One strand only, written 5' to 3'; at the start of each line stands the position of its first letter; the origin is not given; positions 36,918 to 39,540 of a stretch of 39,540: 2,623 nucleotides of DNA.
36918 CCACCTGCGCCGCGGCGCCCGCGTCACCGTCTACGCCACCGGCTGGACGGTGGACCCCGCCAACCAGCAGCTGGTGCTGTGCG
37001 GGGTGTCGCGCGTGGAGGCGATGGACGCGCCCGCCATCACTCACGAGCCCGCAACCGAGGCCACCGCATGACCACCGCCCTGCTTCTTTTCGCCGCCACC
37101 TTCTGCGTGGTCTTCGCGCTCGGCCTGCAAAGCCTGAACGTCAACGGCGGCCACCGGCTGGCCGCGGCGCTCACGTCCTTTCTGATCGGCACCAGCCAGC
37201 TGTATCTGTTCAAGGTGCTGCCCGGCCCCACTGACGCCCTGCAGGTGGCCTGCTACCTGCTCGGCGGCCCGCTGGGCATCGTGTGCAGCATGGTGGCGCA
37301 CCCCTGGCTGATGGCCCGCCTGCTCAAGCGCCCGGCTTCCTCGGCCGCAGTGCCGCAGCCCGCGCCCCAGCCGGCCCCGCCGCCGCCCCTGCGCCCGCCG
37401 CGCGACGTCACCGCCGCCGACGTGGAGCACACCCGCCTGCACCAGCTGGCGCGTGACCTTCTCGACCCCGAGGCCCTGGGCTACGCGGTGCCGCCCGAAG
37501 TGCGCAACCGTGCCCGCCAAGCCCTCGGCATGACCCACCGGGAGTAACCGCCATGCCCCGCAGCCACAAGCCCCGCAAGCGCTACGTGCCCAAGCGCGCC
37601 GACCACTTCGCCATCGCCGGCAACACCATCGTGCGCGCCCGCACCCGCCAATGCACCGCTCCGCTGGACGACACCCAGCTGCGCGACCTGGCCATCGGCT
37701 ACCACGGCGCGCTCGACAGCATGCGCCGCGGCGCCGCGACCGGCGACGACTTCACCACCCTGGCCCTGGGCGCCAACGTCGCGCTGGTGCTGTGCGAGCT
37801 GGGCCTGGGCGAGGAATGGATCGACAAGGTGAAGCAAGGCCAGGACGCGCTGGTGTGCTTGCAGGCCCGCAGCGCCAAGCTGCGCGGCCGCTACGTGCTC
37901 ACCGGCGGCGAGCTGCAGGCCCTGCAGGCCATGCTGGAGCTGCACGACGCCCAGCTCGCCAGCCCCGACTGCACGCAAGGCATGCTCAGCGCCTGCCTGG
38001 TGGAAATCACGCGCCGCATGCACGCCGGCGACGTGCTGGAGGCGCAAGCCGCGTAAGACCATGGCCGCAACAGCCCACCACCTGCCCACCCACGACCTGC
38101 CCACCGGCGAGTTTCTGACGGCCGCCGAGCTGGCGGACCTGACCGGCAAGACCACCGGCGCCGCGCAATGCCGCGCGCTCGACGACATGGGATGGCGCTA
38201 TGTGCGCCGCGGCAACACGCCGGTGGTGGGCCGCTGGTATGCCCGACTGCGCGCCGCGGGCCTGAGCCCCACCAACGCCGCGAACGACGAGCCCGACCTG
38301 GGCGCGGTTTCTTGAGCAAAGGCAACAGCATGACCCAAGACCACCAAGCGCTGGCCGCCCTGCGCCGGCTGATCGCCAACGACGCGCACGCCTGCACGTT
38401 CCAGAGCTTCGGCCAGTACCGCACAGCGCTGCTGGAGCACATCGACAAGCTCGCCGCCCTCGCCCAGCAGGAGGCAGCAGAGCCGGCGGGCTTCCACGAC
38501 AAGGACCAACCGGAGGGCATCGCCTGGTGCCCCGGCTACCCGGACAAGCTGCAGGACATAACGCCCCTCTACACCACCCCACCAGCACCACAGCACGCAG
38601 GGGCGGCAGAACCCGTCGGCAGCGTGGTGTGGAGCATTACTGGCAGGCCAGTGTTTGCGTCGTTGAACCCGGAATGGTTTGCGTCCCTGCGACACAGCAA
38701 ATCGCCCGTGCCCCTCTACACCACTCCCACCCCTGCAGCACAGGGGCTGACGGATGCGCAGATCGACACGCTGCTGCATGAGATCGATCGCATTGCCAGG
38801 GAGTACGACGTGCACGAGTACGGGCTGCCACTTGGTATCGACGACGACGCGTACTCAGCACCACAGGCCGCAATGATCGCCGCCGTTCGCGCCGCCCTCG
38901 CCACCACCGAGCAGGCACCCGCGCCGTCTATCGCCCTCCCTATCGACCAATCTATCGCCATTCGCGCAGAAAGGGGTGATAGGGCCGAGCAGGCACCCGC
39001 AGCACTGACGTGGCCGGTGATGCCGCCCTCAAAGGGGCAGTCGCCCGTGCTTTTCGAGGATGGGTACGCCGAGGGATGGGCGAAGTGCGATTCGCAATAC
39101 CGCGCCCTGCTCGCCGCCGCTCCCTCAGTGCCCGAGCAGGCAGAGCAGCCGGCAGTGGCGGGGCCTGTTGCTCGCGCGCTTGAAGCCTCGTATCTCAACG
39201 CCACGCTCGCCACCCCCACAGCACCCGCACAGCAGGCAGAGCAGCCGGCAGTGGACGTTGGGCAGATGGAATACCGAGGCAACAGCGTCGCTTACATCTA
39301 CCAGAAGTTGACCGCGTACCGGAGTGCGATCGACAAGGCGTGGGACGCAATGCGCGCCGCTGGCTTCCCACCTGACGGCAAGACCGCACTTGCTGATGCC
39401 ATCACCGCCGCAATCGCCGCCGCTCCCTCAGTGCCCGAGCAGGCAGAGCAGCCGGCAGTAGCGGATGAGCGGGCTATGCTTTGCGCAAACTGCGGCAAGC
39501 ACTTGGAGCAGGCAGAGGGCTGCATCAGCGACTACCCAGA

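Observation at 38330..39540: Junction-spanning ~621-aa 'beads-on-a-string' early protein joined by a repeated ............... linker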

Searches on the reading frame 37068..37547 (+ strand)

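Call 19: search_protein_families(library=phrogs, max_evalue=0.001, proteins=[window:37068-37547:+])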
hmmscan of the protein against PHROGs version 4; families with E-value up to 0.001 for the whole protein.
window:37068-37547:+ (159 aa): 3 families
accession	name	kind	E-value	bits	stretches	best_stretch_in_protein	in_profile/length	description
phrog_30225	-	unknown function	4.1e-09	37.6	1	3-78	3-78/89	-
phrog_7045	-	lysis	7.3e-09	36.8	1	3-81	6-86/94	holin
phrog_30210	-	unknown function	0.00043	21.1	1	3-86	15-102/135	-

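Call 20: search_protein_families(library=pfam, max_evalue=0.01, proteins=[window:37068-37547:+])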
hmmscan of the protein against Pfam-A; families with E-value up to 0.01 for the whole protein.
window:37068-37547:+ (159 aa): 0 families

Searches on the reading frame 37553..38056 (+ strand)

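Call 19: search_protein_families(library=phrogs, max_evalue=0.001, proteins=[window:37553-38056:+])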
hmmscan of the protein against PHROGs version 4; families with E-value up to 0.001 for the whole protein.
window:37553-38056:+ (167 aa): 1 family
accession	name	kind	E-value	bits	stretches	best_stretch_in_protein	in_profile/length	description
phrog_20828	-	unknown function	1.6e-25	90.9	1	5-166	5-175/179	-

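Call 20: search_protein_families(library=pfam, max_evalue=0.01, proteins=[window:37553-38056:+])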
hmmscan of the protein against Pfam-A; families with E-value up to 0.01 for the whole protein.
window:37553-38056:+ (167 aa): 0 families

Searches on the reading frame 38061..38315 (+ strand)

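Call 19: search_protein_families(library=phrogs, max_evalue=0.001, proteins=[window:38061-38315:+])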
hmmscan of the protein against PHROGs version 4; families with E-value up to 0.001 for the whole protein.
window:38061-38315:+ (84 aa): 3 families
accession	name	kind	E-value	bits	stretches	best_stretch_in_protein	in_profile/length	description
phrog_4764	-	integration and excision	2.2e-14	54.4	1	15-77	2-65/80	excisionase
phrog_1266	-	integration and excision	3.1e-07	31.2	1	15-83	4-75/77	excisionase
phrog_8896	-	integration and excision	4.6e-05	24.4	1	16-71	5-61/76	excisionase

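Call 20: search_protein_families(library=pfam, max_evalue=0.01, proteins=[window:38061-38315:+])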
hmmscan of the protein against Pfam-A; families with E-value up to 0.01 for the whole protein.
window:38061-38315:+ (84 aa): 1 family
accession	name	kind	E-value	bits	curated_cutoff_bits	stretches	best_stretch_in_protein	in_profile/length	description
PF13986.11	DUF4224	-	1.1e-10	41.7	22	1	18-60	1-44/45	Domain of unknown function (DUF4224)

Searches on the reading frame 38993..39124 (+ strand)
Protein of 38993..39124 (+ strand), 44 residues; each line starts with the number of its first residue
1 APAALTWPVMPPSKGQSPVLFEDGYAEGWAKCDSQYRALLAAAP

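Call 32: find_related_loci(query=A2, collection=viral_contigs, flank=4000)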
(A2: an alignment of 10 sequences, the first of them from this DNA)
Query A2 (44 aa) in viral_contigs; peptide patterns used: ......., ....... (x = any residue, [..] = any of these).
41 stretches matched a pattern; 11 encode a relative of the query (tblastn E <= 1e-3); 11 distinct loci.
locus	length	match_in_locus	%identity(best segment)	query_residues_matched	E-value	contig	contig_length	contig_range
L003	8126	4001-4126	76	3-43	1e-17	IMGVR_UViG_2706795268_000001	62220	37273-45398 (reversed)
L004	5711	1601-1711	76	5-41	9e-17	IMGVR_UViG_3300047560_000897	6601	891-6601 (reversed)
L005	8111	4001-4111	76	5-41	9e-17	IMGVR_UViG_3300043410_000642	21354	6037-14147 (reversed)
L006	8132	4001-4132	64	1-44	2e-16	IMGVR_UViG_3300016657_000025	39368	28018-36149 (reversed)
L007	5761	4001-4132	64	1-44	2e-16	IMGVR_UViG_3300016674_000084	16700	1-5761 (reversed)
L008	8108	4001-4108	72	5-40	4e-16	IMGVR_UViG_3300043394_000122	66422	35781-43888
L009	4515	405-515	76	7-43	5e-16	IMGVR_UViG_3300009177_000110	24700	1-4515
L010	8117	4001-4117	69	7-43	5e-15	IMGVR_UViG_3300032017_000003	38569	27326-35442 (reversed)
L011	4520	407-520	74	7-42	7e-15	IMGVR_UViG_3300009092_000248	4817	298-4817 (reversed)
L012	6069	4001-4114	68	5-42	1e-14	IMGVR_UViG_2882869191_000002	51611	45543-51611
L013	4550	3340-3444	69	5-39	3e-14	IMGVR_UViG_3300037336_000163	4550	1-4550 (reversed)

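Call 72: find_related_loci(query=A2, collection=genome_contigs, flank=3000)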
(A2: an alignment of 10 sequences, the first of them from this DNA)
Query A2 (44 aa) in genome_contigs; peptide patterns used: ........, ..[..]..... (x = any residue, [..] = any of these).
199 stretches matched a pattern, but none encodes a relative of the query by tblastn (E <= 1e-3).

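Call 82: search_solved_structures(query=A2, max_evalue=10)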
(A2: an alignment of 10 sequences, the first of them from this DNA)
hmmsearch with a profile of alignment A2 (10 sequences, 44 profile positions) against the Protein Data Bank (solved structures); distinct sequences matched with E-value up to 10: 12.
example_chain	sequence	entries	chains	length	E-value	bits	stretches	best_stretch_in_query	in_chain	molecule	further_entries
4v4v_BE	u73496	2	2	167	0.73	12.6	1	23-31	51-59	50S ribosomal protein L6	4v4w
5wdt_G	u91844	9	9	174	0.76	12.5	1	23-31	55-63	50S ribosomal protein L6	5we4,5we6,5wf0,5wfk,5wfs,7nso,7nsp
6hrm_F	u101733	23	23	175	0.77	12.5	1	23-31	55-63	50S ribosomal protein L6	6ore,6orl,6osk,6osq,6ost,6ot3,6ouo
23wi_G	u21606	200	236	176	0.77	12.5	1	23-31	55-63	Large ribosomal subunit protein uL6 | 50S ribosomal protein L6 | 50S ribosomal protein uL6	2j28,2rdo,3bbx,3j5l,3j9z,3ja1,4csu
9sro_g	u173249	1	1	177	0.78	12.5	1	23-31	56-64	Large ribosomal subunit protein uL6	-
10qm_O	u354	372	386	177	0.78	12.5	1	23-31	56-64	Large ribosomal subunit protein uL6 | 50S ribosomal protein L6 | 50S ribosomal protein L4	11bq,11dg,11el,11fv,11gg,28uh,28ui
7br0_A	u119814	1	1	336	1.2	11.9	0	23-36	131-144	Pyr_redox_2 domain-containing protein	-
2ahj_A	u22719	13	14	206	4.3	10.1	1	22-35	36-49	NITRILE HYDRATASE | Nitrile hydratase subunit alpha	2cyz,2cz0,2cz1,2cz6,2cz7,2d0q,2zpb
2zcf_A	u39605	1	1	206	4.3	10.1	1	22-35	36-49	Nitrile hydratase subunit alpha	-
1ahj_A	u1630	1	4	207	4.4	10.1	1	22-35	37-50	NITRILE HYDRATASE (SUBUNIT ALPHA)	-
2qdy_A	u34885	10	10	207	4.4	10.1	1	22-35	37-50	Nitrile hydratase subunit alpha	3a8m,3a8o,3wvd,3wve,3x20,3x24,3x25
3a8g_A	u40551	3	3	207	4.4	10.1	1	22-35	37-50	Nitrile hydratase subunit alpha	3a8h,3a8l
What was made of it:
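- Tried and rejected: PDB profile search with M5: nothing (call 82).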

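Call 93: find_homologous_proteins(query=A2, max_evalue=0.001)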
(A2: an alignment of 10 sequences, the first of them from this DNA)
Query A2 (10 sequences) (44 aa, profile of the alignment): 1 proteins with E <= 0.001 among 14 candidates.
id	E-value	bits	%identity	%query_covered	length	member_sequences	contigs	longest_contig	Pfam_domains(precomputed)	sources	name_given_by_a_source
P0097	2.2e-18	83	73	93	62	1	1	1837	-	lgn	-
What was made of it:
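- Tried and rejected: Second 5.8e9-protein search with the 44-aa M5 profile: only 14 candidates and 1 hit (call 93).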

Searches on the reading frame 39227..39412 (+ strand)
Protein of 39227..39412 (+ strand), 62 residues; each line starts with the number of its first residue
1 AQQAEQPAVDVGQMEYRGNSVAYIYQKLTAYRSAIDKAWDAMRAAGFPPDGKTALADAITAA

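Call 81: search_solved_structures(query=A5, max_evalue=10)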
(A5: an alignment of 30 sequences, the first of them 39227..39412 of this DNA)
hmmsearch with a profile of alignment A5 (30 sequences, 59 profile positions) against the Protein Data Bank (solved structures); distinct sequences matched with E-value up to 10: 7.
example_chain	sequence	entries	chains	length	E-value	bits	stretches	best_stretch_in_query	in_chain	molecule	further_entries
6een_A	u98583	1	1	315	1.6e-13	53.3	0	32-47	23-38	Designer Pentatricopeptide Protein dPPR10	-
6een_B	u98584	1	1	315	1.1e-11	47.4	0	32-47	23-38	Designer Pentatricopeptide Protein dPPR10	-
4ozs_A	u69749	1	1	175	6.4e-06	29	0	32-47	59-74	Alpha solenoid protein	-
4m59_A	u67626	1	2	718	0.002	21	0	34-48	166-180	Chloroplast pentatricopeptide repeat protein 10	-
4oe1_A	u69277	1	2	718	0.0021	21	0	34-48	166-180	Chloroplast pentatricopeptide repeat protein 10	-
4m57_A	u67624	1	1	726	0.0022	20.9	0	34-48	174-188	Chloroplast pentatricopeptide repeat protein 10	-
4qyr_A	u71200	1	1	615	0.51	13.3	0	26-43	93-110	AT-less polyketide synthase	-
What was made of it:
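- Tried and rejected: PDB profile search with M7: summed weak matches to designer PPR repeat proteins, but no single stretch passes, so I treat it only as a hint of a helical hairpin (call 81).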
